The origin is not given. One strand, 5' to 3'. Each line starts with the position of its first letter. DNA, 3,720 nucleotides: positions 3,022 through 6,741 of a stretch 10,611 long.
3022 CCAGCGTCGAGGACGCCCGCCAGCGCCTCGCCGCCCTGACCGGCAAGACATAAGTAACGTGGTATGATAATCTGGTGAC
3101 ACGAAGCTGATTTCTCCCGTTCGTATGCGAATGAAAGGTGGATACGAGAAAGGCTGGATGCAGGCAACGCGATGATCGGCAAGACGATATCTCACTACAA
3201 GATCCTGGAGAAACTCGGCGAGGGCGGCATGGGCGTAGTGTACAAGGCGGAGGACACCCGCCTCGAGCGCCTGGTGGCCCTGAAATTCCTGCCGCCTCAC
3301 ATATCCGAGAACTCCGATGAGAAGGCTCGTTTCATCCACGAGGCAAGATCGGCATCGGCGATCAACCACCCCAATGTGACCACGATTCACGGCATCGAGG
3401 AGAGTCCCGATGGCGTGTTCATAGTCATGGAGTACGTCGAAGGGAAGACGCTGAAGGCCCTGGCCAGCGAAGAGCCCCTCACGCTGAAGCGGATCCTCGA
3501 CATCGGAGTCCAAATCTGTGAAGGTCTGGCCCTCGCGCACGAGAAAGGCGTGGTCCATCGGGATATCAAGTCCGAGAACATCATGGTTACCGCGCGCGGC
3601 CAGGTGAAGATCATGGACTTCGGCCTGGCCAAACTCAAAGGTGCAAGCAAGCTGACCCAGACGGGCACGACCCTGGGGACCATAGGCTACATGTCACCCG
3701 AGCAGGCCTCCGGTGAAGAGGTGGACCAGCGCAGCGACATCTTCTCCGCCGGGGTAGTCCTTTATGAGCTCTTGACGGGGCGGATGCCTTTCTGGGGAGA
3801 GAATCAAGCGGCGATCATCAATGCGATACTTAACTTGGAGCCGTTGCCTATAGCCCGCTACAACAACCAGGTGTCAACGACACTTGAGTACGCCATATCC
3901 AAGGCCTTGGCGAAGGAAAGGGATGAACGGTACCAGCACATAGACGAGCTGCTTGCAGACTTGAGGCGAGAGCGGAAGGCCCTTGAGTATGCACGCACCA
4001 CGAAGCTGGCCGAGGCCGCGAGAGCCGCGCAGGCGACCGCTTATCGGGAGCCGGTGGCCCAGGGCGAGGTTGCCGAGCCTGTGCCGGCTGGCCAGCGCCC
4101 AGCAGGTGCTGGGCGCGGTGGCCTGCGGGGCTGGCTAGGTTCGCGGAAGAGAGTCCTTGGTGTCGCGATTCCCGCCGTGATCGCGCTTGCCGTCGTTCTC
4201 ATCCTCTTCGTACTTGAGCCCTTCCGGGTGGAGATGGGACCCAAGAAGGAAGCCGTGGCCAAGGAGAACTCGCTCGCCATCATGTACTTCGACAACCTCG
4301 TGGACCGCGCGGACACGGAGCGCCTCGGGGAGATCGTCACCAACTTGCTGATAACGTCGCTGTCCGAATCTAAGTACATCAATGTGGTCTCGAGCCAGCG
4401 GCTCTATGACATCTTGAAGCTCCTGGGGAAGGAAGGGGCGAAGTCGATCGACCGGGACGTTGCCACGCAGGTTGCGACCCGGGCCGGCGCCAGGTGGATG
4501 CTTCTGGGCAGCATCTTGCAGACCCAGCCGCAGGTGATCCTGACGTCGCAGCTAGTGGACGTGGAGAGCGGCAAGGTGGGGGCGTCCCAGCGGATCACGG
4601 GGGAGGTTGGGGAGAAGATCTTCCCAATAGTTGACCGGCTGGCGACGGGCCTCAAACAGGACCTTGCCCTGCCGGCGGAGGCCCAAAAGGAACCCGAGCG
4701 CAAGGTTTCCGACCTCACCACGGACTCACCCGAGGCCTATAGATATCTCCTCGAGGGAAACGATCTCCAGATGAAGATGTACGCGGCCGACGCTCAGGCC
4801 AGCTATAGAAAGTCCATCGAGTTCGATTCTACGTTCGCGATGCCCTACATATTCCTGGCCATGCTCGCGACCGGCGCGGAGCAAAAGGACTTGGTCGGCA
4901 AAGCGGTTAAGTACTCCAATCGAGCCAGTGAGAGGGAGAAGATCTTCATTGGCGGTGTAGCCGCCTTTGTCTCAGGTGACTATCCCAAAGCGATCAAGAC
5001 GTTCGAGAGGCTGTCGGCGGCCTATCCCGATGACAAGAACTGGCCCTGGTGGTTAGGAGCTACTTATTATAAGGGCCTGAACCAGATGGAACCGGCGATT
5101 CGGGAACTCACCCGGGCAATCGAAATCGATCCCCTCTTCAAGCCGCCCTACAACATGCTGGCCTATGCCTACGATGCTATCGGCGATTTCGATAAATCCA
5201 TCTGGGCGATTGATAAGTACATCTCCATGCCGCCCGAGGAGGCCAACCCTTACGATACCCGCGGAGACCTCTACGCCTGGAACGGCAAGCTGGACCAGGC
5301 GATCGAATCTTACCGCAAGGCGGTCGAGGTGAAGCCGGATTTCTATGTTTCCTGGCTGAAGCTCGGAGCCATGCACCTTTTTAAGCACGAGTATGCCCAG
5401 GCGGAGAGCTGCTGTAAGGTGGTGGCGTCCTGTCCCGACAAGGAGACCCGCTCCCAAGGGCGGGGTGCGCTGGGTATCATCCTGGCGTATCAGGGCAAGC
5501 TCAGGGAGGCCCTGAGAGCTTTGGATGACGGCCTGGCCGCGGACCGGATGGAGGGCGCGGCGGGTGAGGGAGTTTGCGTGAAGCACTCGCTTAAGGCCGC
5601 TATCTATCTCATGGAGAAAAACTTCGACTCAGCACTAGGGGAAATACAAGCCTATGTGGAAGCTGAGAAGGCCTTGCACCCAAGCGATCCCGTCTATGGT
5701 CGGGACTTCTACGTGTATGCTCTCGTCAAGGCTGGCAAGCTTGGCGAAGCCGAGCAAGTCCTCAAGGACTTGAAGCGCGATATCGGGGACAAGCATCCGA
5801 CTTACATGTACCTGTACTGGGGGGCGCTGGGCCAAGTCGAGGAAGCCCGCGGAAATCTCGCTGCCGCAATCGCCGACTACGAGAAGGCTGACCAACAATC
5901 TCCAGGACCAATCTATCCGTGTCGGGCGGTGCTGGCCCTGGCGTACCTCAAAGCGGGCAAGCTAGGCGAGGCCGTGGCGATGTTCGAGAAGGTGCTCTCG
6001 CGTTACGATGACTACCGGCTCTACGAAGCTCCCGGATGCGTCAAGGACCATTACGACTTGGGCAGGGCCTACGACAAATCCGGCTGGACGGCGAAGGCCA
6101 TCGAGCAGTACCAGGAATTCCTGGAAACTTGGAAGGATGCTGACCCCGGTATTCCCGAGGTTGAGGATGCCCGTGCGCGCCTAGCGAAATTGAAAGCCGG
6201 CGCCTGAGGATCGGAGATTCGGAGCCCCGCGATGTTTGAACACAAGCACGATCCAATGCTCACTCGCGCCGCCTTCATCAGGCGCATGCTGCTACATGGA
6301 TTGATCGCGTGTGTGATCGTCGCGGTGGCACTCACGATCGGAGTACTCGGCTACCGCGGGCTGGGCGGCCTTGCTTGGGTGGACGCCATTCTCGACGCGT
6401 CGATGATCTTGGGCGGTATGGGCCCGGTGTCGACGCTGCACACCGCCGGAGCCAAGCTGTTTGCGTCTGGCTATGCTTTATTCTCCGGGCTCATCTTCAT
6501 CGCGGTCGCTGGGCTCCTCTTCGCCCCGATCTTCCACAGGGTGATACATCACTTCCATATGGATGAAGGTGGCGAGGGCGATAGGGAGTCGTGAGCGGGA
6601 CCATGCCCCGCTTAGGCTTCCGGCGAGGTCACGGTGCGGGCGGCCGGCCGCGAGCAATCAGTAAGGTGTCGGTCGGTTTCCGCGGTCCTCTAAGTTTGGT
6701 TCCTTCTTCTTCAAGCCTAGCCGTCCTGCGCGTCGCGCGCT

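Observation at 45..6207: Tandem pair of receptor-type Ser/Thr kinases (kinase, TM, juxtamembrane module, TPR) with mosaic conservation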

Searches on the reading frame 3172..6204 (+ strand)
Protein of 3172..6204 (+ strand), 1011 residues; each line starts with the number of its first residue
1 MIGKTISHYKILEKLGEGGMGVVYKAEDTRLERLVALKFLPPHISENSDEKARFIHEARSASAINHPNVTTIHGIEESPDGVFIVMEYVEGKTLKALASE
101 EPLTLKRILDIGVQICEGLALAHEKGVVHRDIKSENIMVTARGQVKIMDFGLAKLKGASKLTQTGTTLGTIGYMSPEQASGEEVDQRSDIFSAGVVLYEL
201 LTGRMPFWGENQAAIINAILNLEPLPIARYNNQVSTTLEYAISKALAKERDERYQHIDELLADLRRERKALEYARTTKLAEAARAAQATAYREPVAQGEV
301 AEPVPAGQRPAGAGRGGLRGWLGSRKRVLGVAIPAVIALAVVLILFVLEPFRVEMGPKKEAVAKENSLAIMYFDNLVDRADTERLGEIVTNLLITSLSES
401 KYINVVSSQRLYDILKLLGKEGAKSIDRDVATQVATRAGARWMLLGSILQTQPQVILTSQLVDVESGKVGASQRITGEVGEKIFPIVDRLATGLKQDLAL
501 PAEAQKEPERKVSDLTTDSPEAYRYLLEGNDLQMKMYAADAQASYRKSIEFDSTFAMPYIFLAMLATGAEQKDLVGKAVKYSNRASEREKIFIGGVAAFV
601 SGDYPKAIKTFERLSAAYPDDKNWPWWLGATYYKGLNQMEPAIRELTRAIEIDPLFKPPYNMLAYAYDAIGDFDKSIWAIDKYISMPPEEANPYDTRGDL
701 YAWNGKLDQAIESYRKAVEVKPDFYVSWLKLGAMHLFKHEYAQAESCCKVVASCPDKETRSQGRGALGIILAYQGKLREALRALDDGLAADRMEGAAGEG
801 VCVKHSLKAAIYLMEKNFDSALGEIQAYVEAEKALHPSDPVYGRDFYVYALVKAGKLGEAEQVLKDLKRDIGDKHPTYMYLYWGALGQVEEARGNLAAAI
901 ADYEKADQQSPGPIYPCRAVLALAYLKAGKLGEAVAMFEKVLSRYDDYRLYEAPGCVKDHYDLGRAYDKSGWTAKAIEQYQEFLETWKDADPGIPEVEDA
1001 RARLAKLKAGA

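Call 3: search_protein_families(library=pfam, proteins=[window:3172-6204:+], max_evalue=0.1)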
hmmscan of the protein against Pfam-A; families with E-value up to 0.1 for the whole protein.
window:3172-6204:+ (1011 aa): 34 families (the best 25 are shown)
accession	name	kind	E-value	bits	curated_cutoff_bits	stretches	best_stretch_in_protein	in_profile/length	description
PF00069.31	Pkinase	-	3.1e-53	181.3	31.7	1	9-255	1-253/263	Protein kinase domain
PF07714.23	PK_Tyr_Ser-Thr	-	2.1e-41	142.4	23.1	1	10-253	2-248/258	Protein tyrosine and serine/threonine kinase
PF13181.12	TPR_8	-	5.5e-21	73.3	25.7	2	694-723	4-33/34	Tetratricopeptide repeat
PF07719.23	TPR_2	-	6.7e-21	73.1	27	2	694-723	4-33/34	Tetratricopeptide repeat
PF00515.34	TPR_1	-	1.6e-20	72.4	27.8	2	697-724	7-34/34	Tetratricopeptide repeat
PF13428.12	TPR_14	-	1e-18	66.4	23.5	1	694-733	4-43/44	Tetratricopeptide repeat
PF13432.12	TPR_16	-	2.1e-17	63.7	32.7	3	921-990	3-60/65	Tetratricopeptide repeat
PF13424.12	TPR_12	-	2.4e-17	63.3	30.1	1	921-986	9-74/77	Tetratricopeptide repeat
PF14559.12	TPR_19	-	3.2e-17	63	25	2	892-950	3-60/68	Tetratricopeptide repeat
PF13414.12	TPR_11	-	3e-13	49.7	26.8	1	698-733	1-36/42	TPR repeat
PF13431.12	TPR_17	-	1.7e-11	43.9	24.4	1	647-676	3-32/34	Tetratricopeptide repeat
PF13174.12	TPR_6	-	3.2e-11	43.5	26.3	0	921-947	6-32/33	Tetratricopeptide repeat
PF13371.12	TPR_9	-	3.5e-09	37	35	1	671-723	9-61/73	Tetratricopeptide repeat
PF13176.12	TPR_7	-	4.2e-07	30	27.9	0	921-944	5-28/36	Tetratricopeptide repeat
PF03109.22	ABC1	-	9.6e-07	28.6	22.9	1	82-154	143-215/244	ABC1 atypical kinase-like domain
PF17680.6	FlgO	-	1.1e-05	25.8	22.6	1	364-474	16-122/130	FlgO protein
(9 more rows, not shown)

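Call 38: search_protein_families(library=ncbifam, proteins=[window:3172-6204:+], max_evalue=0.001)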
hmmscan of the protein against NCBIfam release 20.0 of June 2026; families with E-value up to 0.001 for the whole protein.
window:3172-6204:+ (1011 aa): 36 families (the best 25 are shown)
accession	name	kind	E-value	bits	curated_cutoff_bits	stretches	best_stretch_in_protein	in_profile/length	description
NF033483.0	PknB_PASTA_kin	equivalog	4.3e-100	336.3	450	1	8-308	8-307/563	Stk1 family PASTA domain-containing Ser/Thr kinase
NF052427.1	StpK7MSMEG_1200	equivalog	1.6e-64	218.5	900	1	3-286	3-287/601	serine/threonine protein kinase StpK7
NF009651.0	PRK13184.1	equivalog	7.4e-49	166.5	839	1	7-270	2-293/932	serine/threonine-protein kinase PknD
NF047741.1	antiphage_MADS6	equivalog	1e-47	163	460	2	114-291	307-484/612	methylation-associated defense system protein kinase MAD6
TIGR03903.1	TOMM_kin_cyc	equivalog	2.2e-38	131.8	705.75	1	34-309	5-286/1267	TOMM system kinase/cyclase fusion protein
TIGR04510.1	mod_pep_cyc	subfamily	3.4e-33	115.2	400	1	383-621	259-500/814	putative peptide modification system cyclase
NF038150.1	lanthi_synth_IV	equivalog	2.6e-30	105.5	650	1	8-287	190-479/851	class IV lanthionine synthetase LanL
NF053615.1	SerThrKinAfsKStmc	equivalog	1.1e-25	90.4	1300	1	5-218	11-224/809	protein serine/threonine kinase AfsK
NF033442.0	BREX_PglW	equivalog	4e-25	87.8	990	1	8-288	513-791/1391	BREX system serine/threonine kinase PglW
NF040959.1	MamA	equivalog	5.6e-21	74.9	200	1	583-720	66-202/204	magnetosome protein MamA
TIGR02917.1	PEP_TPR_lipo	equivalog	8.9e-21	73.5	312.2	1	595-746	370-520/899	XrtA/PEP-CTERM system TPR-repeat protein PrsT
NF038151.1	lanthi_synth_III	equivalog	4.5e-18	65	575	1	8-284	221-498/833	class III lanthionine synthetase LanKC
TIGR00990.1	3a0801s09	subfamily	4.1e-14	52.1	757.25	1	637-747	345-455/615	mitochondrial import receptor subunit TOM70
NF011463.0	PRK14879.1-4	equivalog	4.7e-13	49.1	188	1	48-157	56-164/237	Kae1-associated kinase Bud32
NF043056.1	T4SS_LegK1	equivalog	1.9e-12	46.6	550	1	82-275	154-351/516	Dot/Icm T4SS effector kinase LegK1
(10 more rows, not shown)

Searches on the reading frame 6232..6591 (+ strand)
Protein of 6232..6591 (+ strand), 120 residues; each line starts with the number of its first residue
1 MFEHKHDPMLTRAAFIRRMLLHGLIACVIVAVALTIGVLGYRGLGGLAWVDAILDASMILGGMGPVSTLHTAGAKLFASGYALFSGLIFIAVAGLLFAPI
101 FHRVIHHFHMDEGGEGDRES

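Call 7: search_protein_families(library=pfam, proteins=[window:6232-6591:+], max_evalue=0.01)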
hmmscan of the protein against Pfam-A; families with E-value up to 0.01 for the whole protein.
window:6232-6591:+ (120 aa): 0 families

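Call 38: search_protein_families(library=ncbifam, proteins=[window:6232-6591:+], max_evalue=0.001)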
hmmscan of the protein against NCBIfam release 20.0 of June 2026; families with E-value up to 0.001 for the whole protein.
window:6232-6591:+ (120 aa): 0 families

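Call 62: search_protein_families(library=pfam, proteins=[window:6232-6591:+], max_evalue=10)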
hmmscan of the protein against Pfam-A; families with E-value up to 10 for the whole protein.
window:6232-6591:+ (120 aa): 1 family
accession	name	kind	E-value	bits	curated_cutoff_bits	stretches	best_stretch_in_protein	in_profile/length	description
PF14163.11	SieB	-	0.076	13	26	1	65-108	15-58/147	Super-infection exclusion protein B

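Call 63: find_homologous_proteins(query=window:6232-6591:+, max_evalue=0.001)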
Query window:6232-6591:+ (120 aa): 7971 proteins with E <= 0.001 among 8000 candidates; the best 120 are listed.
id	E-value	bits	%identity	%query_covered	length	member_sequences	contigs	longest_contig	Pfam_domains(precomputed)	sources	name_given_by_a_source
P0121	3.3e-71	255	100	100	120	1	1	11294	-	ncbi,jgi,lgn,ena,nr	ncbi:MAG TPA: hypothetical protein VMU02_02995 [bacterium]|nr:hypothetical protein [bacterium]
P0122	1.3e-52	195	74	100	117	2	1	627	-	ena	-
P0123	2.4e-52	194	79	96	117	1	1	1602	-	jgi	jgi:hypothetical protein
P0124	1.8e-49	185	75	95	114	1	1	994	-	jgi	jgi:hypothetical protein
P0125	2.0e-48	181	76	93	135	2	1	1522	-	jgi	jgi:hypothetical protein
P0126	1.0e-47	179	74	98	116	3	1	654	-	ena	-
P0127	4.2e-47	177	72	93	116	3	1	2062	-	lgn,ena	-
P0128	4.6e-46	174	73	93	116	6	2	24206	-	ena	-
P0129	9.5e-46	173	73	93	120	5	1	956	-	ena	-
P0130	1.8e-45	172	-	-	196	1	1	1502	-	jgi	jgi:hypothetical protein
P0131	9.0e-45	170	72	93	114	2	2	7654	-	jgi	jgi:hypothetical protein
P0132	1.3e-41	159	66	93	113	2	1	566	-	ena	-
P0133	9.2e-41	157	63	93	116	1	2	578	-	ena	-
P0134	1.9e-40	156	61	100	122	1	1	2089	-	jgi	jgi:hypothetical protein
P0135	1.9e-40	156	63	98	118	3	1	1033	-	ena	-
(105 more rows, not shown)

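Call 64: find_encoding_contigs(protein=P0121, flank=10000, max_places=6)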
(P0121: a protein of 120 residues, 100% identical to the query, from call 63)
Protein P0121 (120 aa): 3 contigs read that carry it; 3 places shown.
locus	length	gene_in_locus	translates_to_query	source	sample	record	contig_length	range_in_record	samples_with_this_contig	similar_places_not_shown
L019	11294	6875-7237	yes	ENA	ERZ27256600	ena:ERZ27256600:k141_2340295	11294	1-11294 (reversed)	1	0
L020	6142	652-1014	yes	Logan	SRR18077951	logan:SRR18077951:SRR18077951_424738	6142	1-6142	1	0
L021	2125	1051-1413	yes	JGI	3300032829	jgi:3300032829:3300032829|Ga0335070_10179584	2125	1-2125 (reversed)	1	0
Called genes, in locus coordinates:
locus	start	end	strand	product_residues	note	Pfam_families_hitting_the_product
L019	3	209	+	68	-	?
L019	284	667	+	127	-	-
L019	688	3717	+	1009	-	PF00069:Pkinase, PF03109:ABC1 (faint), PF07714:PK_Tyr_Ser-Thr, PF13432:TPR_16 (faint), PF17680:FlgO (weak), PF00515:TPR_1 (weak), PF13414:TPR_11 (weak), PF17874:TPR_MalT (weak), +12 more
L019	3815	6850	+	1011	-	PF00069:Pkinase, PF01636:APH (faint), PF07714:PK_Tyr_Ser-Thr, PF03109:ABC1 (weak), PF13428:TPR_14 (faint), PF00515:TPR_1 (weak), PF13414:TPR_11 (weak), PF13424:TPR_12 (weak), +13 more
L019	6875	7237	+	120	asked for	-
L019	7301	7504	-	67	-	-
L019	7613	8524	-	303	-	PF01145:Band_7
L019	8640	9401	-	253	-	PF00005:ABC_tran, PF13304:AAA_21 (faint)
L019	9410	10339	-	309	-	PF00528:BPD_transp_1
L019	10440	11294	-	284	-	?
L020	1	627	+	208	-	?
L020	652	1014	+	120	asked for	-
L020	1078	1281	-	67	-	-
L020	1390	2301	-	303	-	PF01145:Band_7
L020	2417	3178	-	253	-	PF00005:ABC_tran, PF13304:AAA_21 (faint)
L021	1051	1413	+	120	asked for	-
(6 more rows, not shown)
